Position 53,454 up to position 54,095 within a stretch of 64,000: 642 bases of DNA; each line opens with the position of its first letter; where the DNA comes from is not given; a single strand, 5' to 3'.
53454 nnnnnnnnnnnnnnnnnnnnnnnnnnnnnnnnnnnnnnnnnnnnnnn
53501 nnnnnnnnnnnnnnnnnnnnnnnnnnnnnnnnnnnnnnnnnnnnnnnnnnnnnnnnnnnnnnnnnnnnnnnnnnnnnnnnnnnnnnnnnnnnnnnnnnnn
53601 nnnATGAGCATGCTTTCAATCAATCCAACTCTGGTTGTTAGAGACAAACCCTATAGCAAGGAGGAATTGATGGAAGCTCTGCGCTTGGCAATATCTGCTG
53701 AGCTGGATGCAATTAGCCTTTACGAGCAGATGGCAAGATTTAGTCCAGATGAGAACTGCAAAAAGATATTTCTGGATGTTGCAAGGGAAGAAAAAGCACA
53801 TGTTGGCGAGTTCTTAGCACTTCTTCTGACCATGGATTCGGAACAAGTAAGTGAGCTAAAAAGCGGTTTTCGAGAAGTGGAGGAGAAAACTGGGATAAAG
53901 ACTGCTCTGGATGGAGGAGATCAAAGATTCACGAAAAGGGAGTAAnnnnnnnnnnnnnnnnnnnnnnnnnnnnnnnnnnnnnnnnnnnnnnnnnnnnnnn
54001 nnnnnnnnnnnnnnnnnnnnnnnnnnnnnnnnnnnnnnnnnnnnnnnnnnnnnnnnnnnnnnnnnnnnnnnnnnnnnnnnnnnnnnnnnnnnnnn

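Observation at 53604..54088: Decayed ferritin-like/encapsulin fusion: cargo domain kept as an intact ORF, shell reduced to a frameshifted C-terminal stub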

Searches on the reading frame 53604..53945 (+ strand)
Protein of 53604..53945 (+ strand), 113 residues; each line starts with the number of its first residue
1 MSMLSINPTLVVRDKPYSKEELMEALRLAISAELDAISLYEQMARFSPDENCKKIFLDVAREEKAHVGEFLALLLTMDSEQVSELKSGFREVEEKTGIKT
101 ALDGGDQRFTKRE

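Call 3: search_protein_families(library=pfam, proteins=[window:53604-53945:+], max_evalue=0.01)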
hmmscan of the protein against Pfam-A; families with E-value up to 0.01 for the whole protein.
window:53604-53945:+ (113 aa): 3 families
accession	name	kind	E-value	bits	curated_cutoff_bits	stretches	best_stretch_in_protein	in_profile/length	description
PF02915.23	Rubrerythrin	-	2.9e-08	34.6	22.8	1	24-89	1-69/137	Rubrerythrin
PF22277.2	EncFtn-like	-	0.00011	22.3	27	1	27-75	20-68/85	EncFtn-like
PF09537.16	DUF2383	-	0.0065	17.1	30.8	1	24-84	4-64/111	Domain of unknown function (DUF2383)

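Call 7: search_solved_structures(query=window:53604-53945:+, max_evalue=0.1, show_alignments=3)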
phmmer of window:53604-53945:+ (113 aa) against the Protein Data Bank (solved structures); distinct sequences matched with E-value up to 0.1: 12.
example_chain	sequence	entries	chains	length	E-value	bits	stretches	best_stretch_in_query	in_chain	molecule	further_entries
5n5e_e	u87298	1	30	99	7.5e-44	151.4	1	4-99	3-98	PFC_05175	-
2e0z_A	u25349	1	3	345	8.7e-44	151.2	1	3-104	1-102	Virus-like particle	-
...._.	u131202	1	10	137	8.2e-08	35.8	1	12-89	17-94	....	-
7s5c_A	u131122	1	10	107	3.2e-06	30.7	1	18-83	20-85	EncB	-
7s5k_A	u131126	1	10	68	4.1e-06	30.4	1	25-81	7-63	EncB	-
1vjx_A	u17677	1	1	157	0.00076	23.1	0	22-72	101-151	putative ferritin-like diiron-carboxylate protein TM1526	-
4r42_A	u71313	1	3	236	0.0016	22.1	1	22-74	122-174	Alr3090 protein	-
6j42_A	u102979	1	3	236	0.0016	22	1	22-74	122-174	Alr3090 protein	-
9viw_A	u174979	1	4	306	0.035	17.7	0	20-74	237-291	Bacterioferritin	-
3k6c_A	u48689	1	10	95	0.052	17.2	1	25-86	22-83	Uncharacterized protein NE0167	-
2fzf_A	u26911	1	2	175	0.071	16.8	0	21-68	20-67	hypothetical protein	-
2oh3_A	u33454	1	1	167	0.072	16.8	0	24-67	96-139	COG1633: Uncharacterized conserved protein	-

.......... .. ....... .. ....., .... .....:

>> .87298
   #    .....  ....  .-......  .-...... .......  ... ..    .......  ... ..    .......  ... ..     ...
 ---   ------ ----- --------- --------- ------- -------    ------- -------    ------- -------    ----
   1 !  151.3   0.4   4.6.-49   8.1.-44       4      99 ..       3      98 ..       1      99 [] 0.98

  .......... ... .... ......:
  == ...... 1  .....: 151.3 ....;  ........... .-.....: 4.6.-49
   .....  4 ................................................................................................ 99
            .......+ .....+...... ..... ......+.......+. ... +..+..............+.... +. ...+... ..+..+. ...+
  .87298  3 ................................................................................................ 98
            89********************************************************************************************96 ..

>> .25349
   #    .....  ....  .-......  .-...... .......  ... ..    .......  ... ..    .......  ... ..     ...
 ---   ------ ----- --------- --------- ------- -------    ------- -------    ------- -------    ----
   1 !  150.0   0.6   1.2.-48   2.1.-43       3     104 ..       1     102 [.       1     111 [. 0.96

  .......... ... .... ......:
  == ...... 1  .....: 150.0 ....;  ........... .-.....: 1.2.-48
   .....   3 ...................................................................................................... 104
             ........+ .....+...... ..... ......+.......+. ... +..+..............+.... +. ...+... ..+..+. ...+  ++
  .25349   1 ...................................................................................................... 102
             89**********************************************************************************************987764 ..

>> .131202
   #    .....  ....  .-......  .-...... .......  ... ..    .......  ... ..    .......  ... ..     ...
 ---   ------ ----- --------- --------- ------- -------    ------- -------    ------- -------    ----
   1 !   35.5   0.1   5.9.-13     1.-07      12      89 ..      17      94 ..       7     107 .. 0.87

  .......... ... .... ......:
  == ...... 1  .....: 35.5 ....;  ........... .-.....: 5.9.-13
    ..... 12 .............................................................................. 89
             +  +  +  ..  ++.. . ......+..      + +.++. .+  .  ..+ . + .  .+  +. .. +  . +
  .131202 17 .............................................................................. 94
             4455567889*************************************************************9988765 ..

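Call 8: find_homologous_proteins(query=window:53604-53945:+)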
Query window:53604-53945:+ (113 aa): 260 proteins with E <= 0.001 among 270 candidates; the best 120 are listed.
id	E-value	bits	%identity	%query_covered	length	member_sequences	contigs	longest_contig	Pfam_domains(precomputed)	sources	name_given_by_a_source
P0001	2.7e-59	215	100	93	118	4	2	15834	PF02915.24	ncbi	ncbi:MAG: ferritin family protein [Archaeoglobaceae archaeon]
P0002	3.0e-46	174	82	89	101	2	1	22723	PF02915.24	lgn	-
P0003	1.5e-43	165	77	89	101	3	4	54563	PF02915.24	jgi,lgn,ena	-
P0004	2.6e-43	164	77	89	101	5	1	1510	PF02915.24,PF22277.3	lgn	-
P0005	8.0e-42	159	79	89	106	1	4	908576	PF02915.24,PF22277.3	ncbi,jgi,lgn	jgi:rubrerythrin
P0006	6.9e-41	156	78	89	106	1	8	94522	PF02915.24,PF22277.3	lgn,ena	-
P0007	2.9e-38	148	70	89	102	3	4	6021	PF02915.24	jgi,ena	-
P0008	6.5e-38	147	73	88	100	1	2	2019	PF02915.24,PF22277.3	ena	-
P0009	1.1e-34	137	67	88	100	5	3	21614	PF09537.17,PF02915.24,PF22277.3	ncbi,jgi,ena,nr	ncbi:MAG TPA: rubrerythrin [Euryarchaeota archaeon]|nr:rubrerythrin [Euryarchaeota archaeon]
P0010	7.3e-34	134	68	88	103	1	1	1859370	PF09537.17,PF02915.24,PF22277.3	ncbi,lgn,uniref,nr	ncbi:hypothetical protein PAP_03370 [Palaeococcus pacificus DY20341]|uniref:Rubrerythrin diiron-bind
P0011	1.9e-32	129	65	89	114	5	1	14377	PF09537.17,PF02915.24,PF22277.3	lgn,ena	-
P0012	4.4e-29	119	63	88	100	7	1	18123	PF09537.17,PF02915.24,PF22277.3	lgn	-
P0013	7.4e-29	118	88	58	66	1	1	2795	PF02915.24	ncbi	ncbi:MAG: ferritin family protein, partial [Archaeoglobaceae archaeon]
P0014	4.4e-27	112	70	72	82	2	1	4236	PF02915.24,PF22277.3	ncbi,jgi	ncbi:MAG: rubrerythrin, partial [Thermoprotei archaeon]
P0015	8.8e-27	111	64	81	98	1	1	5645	PF02915.24,PF22277.3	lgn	-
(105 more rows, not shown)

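Call 9: find_encoding_contigs(protein=window:53604-53945:+, flank=6000, max_places=10)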
Protein window:53604-53945:+ (113 aa): 1 contig read that carries it; 1 place shown.
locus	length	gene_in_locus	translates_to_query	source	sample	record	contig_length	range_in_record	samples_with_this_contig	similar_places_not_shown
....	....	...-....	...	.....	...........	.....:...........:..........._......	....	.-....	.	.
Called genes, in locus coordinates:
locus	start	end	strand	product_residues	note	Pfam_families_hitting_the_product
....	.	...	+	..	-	?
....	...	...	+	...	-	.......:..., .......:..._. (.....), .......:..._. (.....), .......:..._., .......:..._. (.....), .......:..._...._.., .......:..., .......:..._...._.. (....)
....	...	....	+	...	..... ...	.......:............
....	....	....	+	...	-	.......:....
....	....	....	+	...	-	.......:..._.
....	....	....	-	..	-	-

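Call 13: find_encoding_contigs(protein=P0001, flank=8000, max_places=10)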
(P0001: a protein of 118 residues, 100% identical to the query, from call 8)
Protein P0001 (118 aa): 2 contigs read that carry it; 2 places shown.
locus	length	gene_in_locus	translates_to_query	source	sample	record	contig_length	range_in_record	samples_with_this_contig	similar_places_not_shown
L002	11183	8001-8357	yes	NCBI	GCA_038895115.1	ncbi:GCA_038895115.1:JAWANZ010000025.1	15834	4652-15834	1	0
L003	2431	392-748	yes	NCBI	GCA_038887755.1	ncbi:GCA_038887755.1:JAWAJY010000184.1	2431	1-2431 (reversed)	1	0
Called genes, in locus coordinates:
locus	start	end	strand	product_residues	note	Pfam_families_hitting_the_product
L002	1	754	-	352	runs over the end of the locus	PF12838:Fer4_7 (faint), PF13183:Fer4_8, PF13534:Fer4_17, PF02754:CCG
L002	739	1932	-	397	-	PF01565:FAD_binding_4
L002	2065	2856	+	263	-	PF01791:DeoC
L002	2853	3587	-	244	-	PF20897:DUF6846, PF20755:DUF6834_C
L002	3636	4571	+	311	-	PF00288:GHMP_kinases_N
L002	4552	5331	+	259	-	PF01798:Nop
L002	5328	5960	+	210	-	PF01269:Fibrillarin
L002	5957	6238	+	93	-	-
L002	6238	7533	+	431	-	PF00501:AMP-binding, PF14535:AMP-binding_C_2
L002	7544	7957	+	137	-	PF01842:ACT, PF13291:ACT_4 (faint), PF13840:ACT_7 (faint), PF19571:ACT_8, PF22468:ACT_9 (faint), PF22629:ACT_AHAS_ss, PF01842:ACT, PF22629:ACT_AHAS_ss (weak)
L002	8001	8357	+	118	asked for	PF02915:Rubrerythrin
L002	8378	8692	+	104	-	PF04266:ASCH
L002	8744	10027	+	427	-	PF07690:MFS_1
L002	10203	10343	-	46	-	-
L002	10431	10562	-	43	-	-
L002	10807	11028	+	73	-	PF04023:FeoA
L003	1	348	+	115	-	PF19571:ACT_8, PF01842:ACT, PF22629:ACT_AHAS_ss (weak)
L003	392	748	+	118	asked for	PF02915:Rubrerythrin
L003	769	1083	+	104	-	PF04266:ASCH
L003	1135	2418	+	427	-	PF07690:MFS_1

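Call 15: find_encoding_contigs(protein=P0002, flank=6000, max_places=4)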
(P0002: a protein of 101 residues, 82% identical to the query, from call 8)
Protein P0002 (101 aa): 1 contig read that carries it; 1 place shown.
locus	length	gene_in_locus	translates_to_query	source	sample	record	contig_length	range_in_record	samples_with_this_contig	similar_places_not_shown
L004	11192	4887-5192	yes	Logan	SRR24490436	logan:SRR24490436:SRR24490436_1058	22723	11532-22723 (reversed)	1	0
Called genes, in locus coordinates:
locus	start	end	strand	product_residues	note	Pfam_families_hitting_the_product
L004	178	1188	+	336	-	PF13353:Fer4_12 (faint), PF04055:Radical_SAM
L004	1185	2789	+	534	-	PF13086:AAA_11, PF13604:AAA_30 (weak), PF01443:Viral_helicase1 (faint), PF05127:NAT10_TcmA_helicase (faint), PF13245:AAA_19, PF13086:AAA_11, PF13087:AAA_12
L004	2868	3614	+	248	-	PF01557:FAA_hydrolase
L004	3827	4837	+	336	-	PF13581:HATPase_c_2 (weak), PF02518:HATPase_c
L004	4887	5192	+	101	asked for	PF02915:Rubrerythrin (weak)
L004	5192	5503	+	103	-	PF04266:ASCH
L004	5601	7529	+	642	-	PF27409:AF2028_3rd, PF27408:AF2028_C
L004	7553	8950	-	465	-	PF19864:Radical_SAM_N2, PF04055:Radical_SAM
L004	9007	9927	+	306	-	PF23023:Anti-Pycsar_Apyc1 (weak), PF00753:Lactamase_B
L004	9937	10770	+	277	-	PF00902:TatC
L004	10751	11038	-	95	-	PF02680:DUF211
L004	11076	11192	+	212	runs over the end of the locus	PF02811:PHP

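Call 16: find_encoding_contigs(protein=P0003, flank=6000, max_places=4)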
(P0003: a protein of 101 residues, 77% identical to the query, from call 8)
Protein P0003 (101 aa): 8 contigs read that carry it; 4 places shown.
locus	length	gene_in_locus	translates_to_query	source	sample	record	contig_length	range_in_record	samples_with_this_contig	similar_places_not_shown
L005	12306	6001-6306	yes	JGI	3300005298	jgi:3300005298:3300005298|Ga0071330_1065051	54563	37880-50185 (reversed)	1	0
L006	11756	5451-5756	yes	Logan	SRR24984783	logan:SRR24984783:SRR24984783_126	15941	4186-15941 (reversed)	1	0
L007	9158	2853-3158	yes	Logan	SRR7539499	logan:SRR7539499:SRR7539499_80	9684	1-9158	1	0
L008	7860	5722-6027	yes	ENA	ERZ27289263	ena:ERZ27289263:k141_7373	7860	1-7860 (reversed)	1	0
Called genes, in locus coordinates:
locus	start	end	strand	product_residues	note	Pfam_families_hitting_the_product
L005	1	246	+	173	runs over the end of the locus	PF01661:Macro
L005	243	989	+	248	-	PF01557:FAA_hydrolase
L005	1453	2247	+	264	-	PF01555:N6_N4_Mtase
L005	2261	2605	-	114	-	PF27324:MjaV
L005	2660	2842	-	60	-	-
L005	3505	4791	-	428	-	PF01629:DUF22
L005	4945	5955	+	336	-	PF13426:PAS_9 (weak), PF13581:HATPase_c_2 (faint), PF02518:HATPase_c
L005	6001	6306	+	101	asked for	PF02915:Rubrerythrin (weak)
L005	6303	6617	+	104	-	PF04266:ASCH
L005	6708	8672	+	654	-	PF27409:AF2028_3rd, PF27408:AF2028_C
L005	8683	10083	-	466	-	PF19864:Radical_SAM_N2, PF04055:Radical_SAM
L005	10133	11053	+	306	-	PF23023:Anti-Pycsar_Apyc1 (weak), PF00753:Lactamase_B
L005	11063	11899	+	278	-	PF00902:TatC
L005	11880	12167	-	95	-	PF02680:DUF211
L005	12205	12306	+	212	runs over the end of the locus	PF02811:PHP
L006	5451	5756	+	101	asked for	PF02915:Rubrerythrin (weak)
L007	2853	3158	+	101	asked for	PF02915:Rubrerythrin (weak)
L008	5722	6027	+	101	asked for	PF02915:Rubrerythrin (weak)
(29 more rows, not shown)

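Call 17: find_encoding_contigs(protein=P0005, flank=6000, max_places=4)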
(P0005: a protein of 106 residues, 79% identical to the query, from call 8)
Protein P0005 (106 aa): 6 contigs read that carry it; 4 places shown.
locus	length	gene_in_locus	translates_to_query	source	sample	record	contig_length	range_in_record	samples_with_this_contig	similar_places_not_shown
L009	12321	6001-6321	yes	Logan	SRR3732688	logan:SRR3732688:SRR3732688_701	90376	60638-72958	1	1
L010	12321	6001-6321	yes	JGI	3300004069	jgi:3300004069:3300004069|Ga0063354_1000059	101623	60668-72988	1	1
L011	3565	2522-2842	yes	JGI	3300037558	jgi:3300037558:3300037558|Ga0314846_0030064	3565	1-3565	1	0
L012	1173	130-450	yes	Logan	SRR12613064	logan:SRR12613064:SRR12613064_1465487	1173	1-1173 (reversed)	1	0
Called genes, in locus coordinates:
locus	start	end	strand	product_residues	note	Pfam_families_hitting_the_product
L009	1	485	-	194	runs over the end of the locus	PF03956:Lys_export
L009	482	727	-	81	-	PF03956:Lys_export (weak)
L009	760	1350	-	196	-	-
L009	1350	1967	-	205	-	-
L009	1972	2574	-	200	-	-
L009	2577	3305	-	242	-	PF00154:RecA_N (weak), PF05625:PAXNEB (faint), PF13481:AAA_25 (weak), PF06745:ATPase, PF07088:GvpD_P-loop (faint), PF14417:MEDS (faint)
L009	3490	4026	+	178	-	PF02915:Rubrerythrin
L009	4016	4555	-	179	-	PF00583:Acetyltransf_1, PF13673:Acetyltransf_10 (weak), PF13508:Acetyltransf_7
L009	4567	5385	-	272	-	PF09171:AGOG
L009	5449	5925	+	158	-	PF02915:Rubrerythrin, PF09537:DUF2383 (faint), PF13668:Ferritin_2 (faint)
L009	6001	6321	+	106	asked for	PF22277:EncFtn-like (weak), PF02915:Rubrerythrin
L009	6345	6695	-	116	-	PF01883:FeS_assembly_P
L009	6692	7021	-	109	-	-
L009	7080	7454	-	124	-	PF13501:SoxY (weak), PF01880:Desulfoferrodox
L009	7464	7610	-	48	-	PF00301:Rubredoxin, PF21349:RUBY_RBDX (weak)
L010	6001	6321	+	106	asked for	PF22277:EncFtn-like (weak), PF02915:Rubrerythrin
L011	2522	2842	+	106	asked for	PF22277:EncFtn-like (weak), PF02915:Rubrerythrin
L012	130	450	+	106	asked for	PF22277:EncFtn-like (weak), PF02915:Rubrerythrin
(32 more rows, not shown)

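Call 20: find_related_loci(query=A2, collection=genome_contigs, flank=6000)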
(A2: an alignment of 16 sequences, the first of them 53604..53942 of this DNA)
Query A2 (113 aa) in genome_contigs; peptide patterns used: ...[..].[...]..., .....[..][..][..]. (x = any residue, [..] = any of these).
600 stretches matched a pattern (row limit reached: there are more); 585 encode a relative of the query (tblastn E <= 1e-3); the best 80 are kept; 80 distinct loci.
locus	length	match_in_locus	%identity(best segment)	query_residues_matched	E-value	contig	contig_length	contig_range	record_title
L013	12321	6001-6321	88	3-109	2e-61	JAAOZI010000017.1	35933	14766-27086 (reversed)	MAG: Archaeoglobales archaeon isolate SJ3.Bin61 k141_5133, whole genome shotgun sequence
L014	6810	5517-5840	87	2-109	2e-61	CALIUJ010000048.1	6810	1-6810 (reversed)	MAG: uncultured Archaeoglobaceae archaeon isolate S1_Bin_MAXBIN__075_sub_1 genome assembly, contig: c_000000411977, whol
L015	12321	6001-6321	84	3-109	5e-60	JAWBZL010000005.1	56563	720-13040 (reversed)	MAG: Archaeoglobaceae archaeon isolate JZ-1_201901_bins_60 JZ-1_201901_bins_60_scaffold_5, whole genome shotgun sequence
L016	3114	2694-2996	78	2-102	2e-52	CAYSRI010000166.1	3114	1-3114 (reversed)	MAG TPA_asm: uncultured archaeon isolate binchicken_co1_20 genome assembly, contig: NODE_14769_length_3114_cov_2.334750,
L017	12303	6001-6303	76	3-103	2e-49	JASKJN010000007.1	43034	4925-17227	MAG: Archaeoglobaceae archaeon isolate DJKA128_NP-F35_bin.22 scaffold_83, whole genome shotgun sequence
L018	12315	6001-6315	67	2-106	2e-42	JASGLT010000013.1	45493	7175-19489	MAG: Thermococcaceae archaeon isolate DJKA121_NP-J24_bin.11 scaffold_103, whole genome shotgun sequence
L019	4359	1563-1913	61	3-108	8e-41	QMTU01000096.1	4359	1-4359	MAG: Thermoplasmata archaeon isolate B1_G16 B1_Guay16_scaffold_23855, whole genome shotgun sequence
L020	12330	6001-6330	56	2-110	7e-34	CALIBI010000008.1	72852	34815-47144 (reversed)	MAG: uncultured Sulfolobales archaeon isolate S1_Bin_Bin_78_sub genome assembly, contig: c_000000727061, whole genome sh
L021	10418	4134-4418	63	3-97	4e-33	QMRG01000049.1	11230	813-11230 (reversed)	MAG: Thermoprotei archaeon isolate B69_G16 B69_Guay16_scaffold_04127, whole genome shotgun sequence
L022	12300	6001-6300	58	2-101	4e-33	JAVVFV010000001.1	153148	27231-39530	MAG: Candidatus Zestomicrobium tamdykulense isolate TW002 NG-25459_Tamdykul_water_contig_8, whole genome shotgun sequenc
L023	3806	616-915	60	1-101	4e-33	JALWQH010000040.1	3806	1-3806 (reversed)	MAG: Desulfurococcales archaeon isolate M2_metabat1_scaf2bin.040 M2_NODE_49732_length_3806_cov_9.321555, whole genome sh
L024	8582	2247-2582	55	2-113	7e-33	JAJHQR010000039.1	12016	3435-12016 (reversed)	MAG: Desulfurococcaceae archaeon isolate Bin S26 scaffold_560_c1, whole genome shotgun sequence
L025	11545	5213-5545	55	3-113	2e-32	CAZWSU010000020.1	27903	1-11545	MAG TPA_asm: uncultured Desulfurococcaceae archaeon isolate binchicken_co25_45 genome assembly, contig: k141_37662, whol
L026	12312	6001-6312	58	1-105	1e-31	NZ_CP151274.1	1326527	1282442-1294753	Thermogladius sp. KZ2Tp1 chromosome, complete genome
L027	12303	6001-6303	53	2-102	3e-31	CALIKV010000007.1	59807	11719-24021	MAG: uncultured Sulfolobales archaeon isolate S1_Bin_MAXBIN__196_sub_1 genome assembly, contig: c_000000484443, whole ge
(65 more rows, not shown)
